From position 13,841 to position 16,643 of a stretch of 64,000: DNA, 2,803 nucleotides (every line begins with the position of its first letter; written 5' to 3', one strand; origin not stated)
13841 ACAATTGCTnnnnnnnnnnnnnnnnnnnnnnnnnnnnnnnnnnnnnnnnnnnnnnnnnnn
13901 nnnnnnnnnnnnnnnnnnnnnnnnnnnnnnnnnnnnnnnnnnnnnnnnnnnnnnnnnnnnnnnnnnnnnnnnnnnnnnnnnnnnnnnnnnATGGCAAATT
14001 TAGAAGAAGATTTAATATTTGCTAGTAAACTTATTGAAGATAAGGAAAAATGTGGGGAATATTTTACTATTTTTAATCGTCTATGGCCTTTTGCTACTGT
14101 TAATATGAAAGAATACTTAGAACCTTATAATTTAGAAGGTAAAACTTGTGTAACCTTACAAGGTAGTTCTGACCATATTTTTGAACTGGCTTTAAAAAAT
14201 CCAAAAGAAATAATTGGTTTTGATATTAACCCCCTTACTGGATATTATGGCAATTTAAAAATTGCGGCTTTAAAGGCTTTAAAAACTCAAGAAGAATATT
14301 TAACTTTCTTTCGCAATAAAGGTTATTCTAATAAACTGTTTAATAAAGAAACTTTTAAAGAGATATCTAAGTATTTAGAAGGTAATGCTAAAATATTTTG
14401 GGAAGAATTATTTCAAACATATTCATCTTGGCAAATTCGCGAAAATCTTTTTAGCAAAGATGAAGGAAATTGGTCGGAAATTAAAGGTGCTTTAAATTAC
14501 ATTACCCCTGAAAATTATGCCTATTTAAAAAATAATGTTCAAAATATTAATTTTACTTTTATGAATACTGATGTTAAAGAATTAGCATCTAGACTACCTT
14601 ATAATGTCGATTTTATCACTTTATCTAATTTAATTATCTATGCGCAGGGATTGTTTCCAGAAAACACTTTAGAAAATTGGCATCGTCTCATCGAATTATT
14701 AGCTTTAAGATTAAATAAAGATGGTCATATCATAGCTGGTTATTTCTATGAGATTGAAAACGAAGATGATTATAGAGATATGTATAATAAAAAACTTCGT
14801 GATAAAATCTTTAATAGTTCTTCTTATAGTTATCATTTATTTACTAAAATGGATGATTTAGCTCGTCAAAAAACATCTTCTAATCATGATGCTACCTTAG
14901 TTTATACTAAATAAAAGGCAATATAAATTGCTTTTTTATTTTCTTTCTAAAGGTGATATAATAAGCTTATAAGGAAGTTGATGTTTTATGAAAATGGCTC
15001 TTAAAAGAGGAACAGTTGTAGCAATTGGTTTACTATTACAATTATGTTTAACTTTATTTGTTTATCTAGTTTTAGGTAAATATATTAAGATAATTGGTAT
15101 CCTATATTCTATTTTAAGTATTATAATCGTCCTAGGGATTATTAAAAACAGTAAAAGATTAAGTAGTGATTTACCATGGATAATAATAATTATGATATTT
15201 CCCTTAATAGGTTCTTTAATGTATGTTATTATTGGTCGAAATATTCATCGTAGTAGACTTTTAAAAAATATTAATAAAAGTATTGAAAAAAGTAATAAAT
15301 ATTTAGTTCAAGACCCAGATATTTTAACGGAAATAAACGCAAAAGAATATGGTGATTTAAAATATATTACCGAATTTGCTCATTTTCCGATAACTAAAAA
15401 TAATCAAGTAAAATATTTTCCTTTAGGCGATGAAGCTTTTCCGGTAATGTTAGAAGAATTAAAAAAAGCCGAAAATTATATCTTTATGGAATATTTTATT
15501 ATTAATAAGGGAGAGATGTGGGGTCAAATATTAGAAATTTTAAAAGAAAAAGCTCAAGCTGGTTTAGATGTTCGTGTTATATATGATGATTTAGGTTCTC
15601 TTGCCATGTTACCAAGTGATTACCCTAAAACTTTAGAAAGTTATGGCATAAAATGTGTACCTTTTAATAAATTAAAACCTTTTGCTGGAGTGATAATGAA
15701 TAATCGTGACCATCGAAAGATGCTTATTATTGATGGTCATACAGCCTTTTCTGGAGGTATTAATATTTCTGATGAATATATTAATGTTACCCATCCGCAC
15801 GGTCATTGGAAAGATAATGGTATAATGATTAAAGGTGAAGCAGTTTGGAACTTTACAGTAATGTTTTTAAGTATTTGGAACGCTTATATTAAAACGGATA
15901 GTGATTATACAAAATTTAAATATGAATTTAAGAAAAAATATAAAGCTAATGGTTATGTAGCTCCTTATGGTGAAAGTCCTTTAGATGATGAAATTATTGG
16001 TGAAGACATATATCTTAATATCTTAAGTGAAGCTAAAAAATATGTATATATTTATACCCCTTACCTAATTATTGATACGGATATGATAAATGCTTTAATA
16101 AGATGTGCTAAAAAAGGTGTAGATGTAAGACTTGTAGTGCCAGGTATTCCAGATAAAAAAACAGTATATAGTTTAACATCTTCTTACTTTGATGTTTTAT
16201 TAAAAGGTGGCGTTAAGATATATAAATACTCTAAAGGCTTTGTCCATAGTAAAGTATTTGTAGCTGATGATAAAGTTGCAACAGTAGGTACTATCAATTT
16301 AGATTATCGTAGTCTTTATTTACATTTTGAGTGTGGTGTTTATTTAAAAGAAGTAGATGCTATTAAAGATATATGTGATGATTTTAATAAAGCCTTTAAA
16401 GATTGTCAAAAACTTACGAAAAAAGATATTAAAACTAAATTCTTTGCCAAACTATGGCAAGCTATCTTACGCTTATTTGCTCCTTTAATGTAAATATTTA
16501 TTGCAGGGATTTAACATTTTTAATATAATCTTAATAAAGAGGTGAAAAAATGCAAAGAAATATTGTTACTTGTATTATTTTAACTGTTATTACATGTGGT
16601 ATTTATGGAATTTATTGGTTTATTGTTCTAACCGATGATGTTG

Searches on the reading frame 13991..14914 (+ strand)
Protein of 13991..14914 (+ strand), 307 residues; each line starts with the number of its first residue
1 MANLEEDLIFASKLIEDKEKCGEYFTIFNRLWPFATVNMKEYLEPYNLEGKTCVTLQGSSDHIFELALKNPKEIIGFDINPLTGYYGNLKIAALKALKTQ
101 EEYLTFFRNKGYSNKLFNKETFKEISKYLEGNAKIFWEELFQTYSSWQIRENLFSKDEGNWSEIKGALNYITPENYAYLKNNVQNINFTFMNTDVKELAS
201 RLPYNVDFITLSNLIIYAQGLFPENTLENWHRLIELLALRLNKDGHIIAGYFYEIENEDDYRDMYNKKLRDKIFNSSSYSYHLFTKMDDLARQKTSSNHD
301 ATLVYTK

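Call 14: search_protein_families(library=pfam, proteins=[window:13991-14914:+])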
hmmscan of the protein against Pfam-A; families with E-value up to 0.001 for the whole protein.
window:13991-14914:+ (307 aa): 1 family
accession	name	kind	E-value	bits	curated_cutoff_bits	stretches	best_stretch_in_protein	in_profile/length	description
PF11899.13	DUF3419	-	1.1e-11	45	28.2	1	52-145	33-124/385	Protein of unknown function (DUF3419)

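Call 15: find_encoding_contigs(protein=window:13991-14914:+, flank=3000, max_places=10)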
Protein window:13991-14914:+ (307 aa): 6 contigs read that carry it; 6 places shown.
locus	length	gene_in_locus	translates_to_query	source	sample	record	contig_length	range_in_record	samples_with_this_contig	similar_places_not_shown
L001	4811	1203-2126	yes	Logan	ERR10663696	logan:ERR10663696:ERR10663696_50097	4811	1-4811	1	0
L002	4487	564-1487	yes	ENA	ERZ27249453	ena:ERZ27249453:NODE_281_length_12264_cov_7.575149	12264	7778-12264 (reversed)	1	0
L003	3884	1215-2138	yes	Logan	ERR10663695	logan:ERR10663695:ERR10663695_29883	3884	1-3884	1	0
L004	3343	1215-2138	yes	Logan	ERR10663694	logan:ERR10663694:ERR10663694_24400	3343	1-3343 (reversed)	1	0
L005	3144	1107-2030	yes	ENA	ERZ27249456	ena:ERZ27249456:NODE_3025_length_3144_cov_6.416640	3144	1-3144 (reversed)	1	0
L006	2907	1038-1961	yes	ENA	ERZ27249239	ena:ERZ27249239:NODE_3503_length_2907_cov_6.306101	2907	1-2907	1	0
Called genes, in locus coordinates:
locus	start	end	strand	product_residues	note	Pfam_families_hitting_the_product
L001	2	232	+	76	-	?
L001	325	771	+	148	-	-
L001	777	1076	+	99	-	-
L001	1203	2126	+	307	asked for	PF11899:DUF3419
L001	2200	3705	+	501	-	PF13396:PLDc_N (weak), PF13091:PLDc_2, PF00614:PLDc (weak)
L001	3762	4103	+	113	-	PF14018:DUF4234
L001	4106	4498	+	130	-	PF10825:DUF2752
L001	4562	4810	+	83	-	?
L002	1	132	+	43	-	?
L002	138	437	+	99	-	-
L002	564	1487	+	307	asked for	PF11899:DUF3419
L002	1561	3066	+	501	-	PF13396:PLDc_N (weak), PF13091:PLDc_2, PF00614:PLDc (weak)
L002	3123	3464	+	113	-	PF14018:DUF4234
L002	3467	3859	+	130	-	PF10825:DUF2752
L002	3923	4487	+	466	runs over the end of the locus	PF00919:UPF0004, PF04055:Radical_SAM, PF01938:TRAM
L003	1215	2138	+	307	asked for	PF11899:DUF3419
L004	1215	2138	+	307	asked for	PF11899:DUF3419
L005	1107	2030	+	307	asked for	PF11899:DUF3419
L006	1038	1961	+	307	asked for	PF11899:DUF3419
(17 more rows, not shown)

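Call 26: find_homologous_proteins(query=window:13991-14914:+, max_evalue=1e-20)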
Query window:13991-14914:+ (307 aa): 32 proteins with E <= 1e-20 among 699 candidates.
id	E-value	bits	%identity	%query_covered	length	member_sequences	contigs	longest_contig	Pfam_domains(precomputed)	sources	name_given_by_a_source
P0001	4.9e-202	688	99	100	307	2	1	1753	PF11899.14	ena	-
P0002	2.3e-174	597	85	100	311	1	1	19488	PF11899.14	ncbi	-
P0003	2.8e-166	570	82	100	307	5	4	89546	PF11899.14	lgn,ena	-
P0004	5.8e-131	454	67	99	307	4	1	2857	PF11899.14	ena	-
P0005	1.4e-99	351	53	100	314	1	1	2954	PF11899.14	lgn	-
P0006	2.6e-98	347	54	100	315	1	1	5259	PF11899.14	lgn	-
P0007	1.1e-97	345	53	100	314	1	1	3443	PF11899.14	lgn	-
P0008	1.1e-97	345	51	100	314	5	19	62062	PF11899.14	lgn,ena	-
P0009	2.7e-97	344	54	100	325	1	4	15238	PF11899.14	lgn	-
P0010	3.0e-97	344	55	100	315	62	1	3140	PF11899.14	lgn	-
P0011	3.8e-97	343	53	100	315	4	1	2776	PF11899.14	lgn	-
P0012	5.7e-97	343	53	100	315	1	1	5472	PF11899.14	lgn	-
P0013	5.8e-96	339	53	99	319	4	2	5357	PF11899.14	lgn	-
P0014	1.3e-95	338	54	100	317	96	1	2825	PF11899.14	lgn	-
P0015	1.4e-95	338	54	100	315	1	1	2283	PF11899.14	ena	-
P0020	1.5e-94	335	53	100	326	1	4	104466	PF11899.14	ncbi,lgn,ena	-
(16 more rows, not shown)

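Call 27: find_encoding_contigs(protein=P0003, flank=10000, max_places=3)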
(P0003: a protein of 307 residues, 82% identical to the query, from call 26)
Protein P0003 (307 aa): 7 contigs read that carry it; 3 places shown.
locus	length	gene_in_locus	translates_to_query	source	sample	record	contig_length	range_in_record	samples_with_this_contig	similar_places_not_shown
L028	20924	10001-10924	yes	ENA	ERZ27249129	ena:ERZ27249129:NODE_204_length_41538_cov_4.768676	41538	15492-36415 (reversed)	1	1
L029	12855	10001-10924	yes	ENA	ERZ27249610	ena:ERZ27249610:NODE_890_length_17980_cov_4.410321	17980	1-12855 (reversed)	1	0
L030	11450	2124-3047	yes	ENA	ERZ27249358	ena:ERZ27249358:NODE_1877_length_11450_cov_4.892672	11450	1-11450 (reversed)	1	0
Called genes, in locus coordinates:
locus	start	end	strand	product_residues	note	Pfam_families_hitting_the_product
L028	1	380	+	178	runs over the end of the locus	PF01765:RRF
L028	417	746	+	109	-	PF01588:tRNA_bind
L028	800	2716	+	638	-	PF09972:DUF2207, PF20990:DUF2207_C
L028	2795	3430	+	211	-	PF01863:YgjP-like, PF10263:SprT-like (weak)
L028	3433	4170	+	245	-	PF22435:MRM3-like_sub_bind, PF08032:SpoU_sub_bind (faint), PF00588:SpoU_methylase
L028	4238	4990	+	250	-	PF02463:SMC_N (weak), PF00005:ABC_tran, PF13304:AAA_21 (faint)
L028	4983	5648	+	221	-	PF01458:SUFBD_core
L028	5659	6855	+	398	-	PF00155:Aminotran_1_2, PF00266:Aminotran_5, PF01053:Cys_Met_Meta_PP, PF01212:Beta_elim_lyase (weak), PF01041:DegT_DnrJ_EryC1 (weak)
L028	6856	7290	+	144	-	PF01592:NifU_N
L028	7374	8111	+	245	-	-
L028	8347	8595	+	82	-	PF07866:DUF1653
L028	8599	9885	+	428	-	PF02403:Seryl_tRNA_N, PF00587:tRNA-synt_2b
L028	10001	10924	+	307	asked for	PF11899:DUF3419 (weak)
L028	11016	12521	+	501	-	PF13396:PLDc_N (weak), PF13091:PLDc_2, PF00614:PLDc (weak)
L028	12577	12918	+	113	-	PF14018:DUF4234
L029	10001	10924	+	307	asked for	PF11899:DUF3419 (weak)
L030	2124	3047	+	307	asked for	PF11899:DUF3419 (weak)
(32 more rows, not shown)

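Call 28: find_encoding_contigs(protein=P0004, flank=10000, max_places=2)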
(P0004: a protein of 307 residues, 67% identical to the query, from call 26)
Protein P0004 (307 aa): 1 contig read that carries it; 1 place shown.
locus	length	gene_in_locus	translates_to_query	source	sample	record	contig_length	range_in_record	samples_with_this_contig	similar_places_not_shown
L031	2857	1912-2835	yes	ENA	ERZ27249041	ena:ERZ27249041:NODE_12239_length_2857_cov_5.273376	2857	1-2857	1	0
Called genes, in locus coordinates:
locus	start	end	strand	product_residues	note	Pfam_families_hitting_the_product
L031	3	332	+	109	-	?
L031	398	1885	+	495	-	-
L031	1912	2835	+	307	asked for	PF11899:DUF3419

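Call 29: find_encoding_contigs(protein=P0008, flank=10000, max_places=3)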
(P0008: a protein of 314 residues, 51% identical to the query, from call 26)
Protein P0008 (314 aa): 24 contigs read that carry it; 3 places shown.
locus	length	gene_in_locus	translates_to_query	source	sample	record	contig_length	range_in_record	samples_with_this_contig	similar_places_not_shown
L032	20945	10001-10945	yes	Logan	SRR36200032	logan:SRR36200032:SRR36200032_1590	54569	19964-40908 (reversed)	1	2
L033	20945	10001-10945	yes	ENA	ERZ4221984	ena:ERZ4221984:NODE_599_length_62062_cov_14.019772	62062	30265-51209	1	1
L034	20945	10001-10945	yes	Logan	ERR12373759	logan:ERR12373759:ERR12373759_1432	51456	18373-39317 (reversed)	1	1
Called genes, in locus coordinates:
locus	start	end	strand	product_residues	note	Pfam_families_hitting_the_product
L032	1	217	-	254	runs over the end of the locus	PF00753:Lactamase_B, PF23023:Anti-Pycsar_Apyc1, PF13483:Lactamase_B_3 (weak), PF16661:Lactamase_B_6 (faint), PF12706:Lactamase_B_2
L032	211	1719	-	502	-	PF07501:G5, PF01551:Peptidase_M23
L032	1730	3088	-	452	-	PF00772:DnaB, PF13481:AAA_25, PF03796:DnaB_C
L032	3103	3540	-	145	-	PF01281:Ribosomal_L9_N, PF03948:Ribosomal_L9_C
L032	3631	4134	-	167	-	-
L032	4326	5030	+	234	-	-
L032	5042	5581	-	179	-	PF10688:Imp-YgjV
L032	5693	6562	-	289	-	PF07804:HipA_C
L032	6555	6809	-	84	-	-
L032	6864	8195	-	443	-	PF05496:RuvB_N, PF00931:NB-ARC (faint), PF00004:AAA, PF07728:AAA_5 (faint), PF13173:AAA_14, PF20720:nSTAND3 (weak), PF16193:AAA_assoc_2, PF12002:MgsA_C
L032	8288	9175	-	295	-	PF00106:adh_short, PF13561:adh_short_C2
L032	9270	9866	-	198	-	-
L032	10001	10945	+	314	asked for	PF11899:DUF3419 (weak)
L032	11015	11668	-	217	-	PF07722:Peptidase_C26, PF00117:GATase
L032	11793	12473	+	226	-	PF00117:GATase, PF07722:Peptidase_C26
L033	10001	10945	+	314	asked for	PF11899:DUF3419 (weak)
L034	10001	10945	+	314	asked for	PF11899:DUF3419 (weak)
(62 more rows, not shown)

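Call 30: find_encoding_contigs(protein=P0020, flank=10000, max_places=2)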
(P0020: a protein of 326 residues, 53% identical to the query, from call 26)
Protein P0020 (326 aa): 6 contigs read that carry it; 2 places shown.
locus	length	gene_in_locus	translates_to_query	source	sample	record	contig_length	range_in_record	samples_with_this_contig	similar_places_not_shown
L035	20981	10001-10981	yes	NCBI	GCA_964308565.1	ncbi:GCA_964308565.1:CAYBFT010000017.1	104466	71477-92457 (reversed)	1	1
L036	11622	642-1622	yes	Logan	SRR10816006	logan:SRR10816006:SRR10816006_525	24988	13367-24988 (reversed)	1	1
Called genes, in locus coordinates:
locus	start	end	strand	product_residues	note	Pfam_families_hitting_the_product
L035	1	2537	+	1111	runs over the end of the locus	PF01855:POR_N, PF17147:PFOR_II, PF01558:POR, PF00037:Fer4 (weak), PF12838:Fer4_7, PF14697:Fer4_21, PF00037:Fer4, PF02775:TPP_enzyme_C, +8 more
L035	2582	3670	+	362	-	PF02557:VanY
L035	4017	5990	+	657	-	PF00270:DEAD, PF04851:ResIII, PF07517:SecA_DEAD, PF00271:Helicase_C, PF22590:Cas3-like_C_2 (weak), PF19833:RecG_dom3_C (weak)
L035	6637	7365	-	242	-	-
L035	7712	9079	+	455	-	-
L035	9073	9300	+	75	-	-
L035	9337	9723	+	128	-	PF04266:ASCH (weak)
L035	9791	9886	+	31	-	-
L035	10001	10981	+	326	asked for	PF11899:DUF3419 (weak)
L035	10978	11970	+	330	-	PF01553:Acyltransferase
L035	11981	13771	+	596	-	PF02518:HATPase_c, PF00072:Response_reg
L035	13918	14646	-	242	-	-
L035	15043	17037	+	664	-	PF00501:AMP-binding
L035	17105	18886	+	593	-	PF02518:HATPase_c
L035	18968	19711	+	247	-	PF02735:Ku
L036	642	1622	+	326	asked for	PF11899:DUF3419 (weak)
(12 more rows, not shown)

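Call 71: search_protein_families(library=ncbifam, proteins=[window:13991-14914:+], max_evalue=0.01)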
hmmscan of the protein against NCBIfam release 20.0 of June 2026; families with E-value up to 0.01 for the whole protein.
window:13991-14914:+ (307 aa): 1 family
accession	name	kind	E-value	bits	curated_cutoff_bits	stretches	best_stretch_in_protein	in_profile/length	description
TIGR04344.1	ovoA_Nterm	equivalog_domain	0.0015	17.5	400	1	91-182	225-314/444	5-histidylcysteine sulfoxide synthase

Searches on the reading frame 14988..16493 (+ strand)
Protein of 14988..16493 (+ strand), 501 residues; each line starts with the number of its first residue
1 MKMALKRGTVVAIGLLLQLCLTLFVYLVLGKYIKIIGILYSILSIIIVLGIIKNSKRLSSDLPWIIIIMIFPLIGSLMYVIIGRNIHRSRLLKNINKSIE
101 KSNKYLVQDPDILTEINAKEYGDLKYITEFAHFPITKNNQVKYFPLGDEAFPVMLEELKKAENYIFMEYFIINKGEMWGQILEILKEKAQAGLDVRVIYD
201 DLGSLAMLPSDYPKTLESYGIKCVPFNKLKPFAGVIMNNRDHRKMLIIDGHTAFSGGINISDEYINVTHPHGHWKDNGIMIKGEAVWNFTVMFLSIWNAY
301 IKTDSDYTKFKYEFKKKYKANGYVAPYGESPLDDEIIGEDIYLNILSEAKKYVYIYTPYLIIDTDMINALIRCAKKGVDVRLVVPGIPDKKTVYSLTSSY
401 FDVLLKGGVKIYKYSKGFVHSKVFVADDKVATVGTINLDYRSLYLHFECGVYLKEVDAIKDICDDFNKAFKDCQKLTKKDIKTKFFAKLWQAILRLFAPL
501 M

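Call 14: search_protein_families(library=pfam, proteins=[window:14988-16493:+])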
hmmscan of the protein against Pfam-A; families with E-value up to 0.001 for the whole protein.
window:14988-16493:+ (501 aa): 3 families
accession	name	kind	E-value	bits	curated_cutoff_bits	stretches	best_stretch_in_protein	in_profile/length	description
PF13091.12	PLDc_2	-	1.2e-38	132.4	27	2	343-468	2-130/132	PLD-like domain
PF00614.28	PLDc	-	2.3e-13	49.9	21.9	2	417-442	3-28/28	Phospholipase D Active site motif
PF13396.11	PLDc_N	-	1.7e-06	28.3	23.3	1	42-84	1-42/42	Phospholipase_D-nuclease N-terminal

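Call 71: search_protein_families(library=ncbifam, proteins=[window:14988-16493:+], max_evalue=0.01)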
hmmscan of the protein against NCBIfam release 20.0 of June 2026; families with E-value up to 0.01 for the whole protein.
window:14988-16493:+ (501 aa): 6 families
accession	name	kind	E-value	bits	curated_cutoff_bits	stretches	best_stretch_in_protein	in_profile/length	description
TIGR04265.1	bac_cardiolipin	equivalog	3.8e-100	336.1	290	1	35-501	6-483/483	cardiolipin synthase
NF009107.0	PRK12452.1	equivalog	7.6e-77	259.2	787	1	19-501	13-509/509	cardiolipin synthase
NF008427.0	PRK11263.1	equivalog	7.5e-49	166.9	281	1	136-494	6-365/409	cardiolipin synthase ClsB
NF038319.1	DISARM_DrmC_I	equivalog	4e-08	33.1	133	1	344-468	101-233/236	DISARM system phospholipase D-like protein DrmC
NF006946.0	PRK09428.1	equivalog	7e-06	25.2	314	0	343-384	257-298/451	CDP-diacylglycerol--serine O-phosphatidyltransferase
NF010492.0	PRK13912.1-3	equivalog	7.7e-05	22.3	297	0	344-473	41-175/178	nuclease NucT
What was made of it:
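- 13991..16493 (+): Controlled genes: DUF3419 protein (13991-14914) and cardiolipin synthase (14988-16493). TIGR04265 scores 336 bits against a 290-bit cut-off (call 71).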
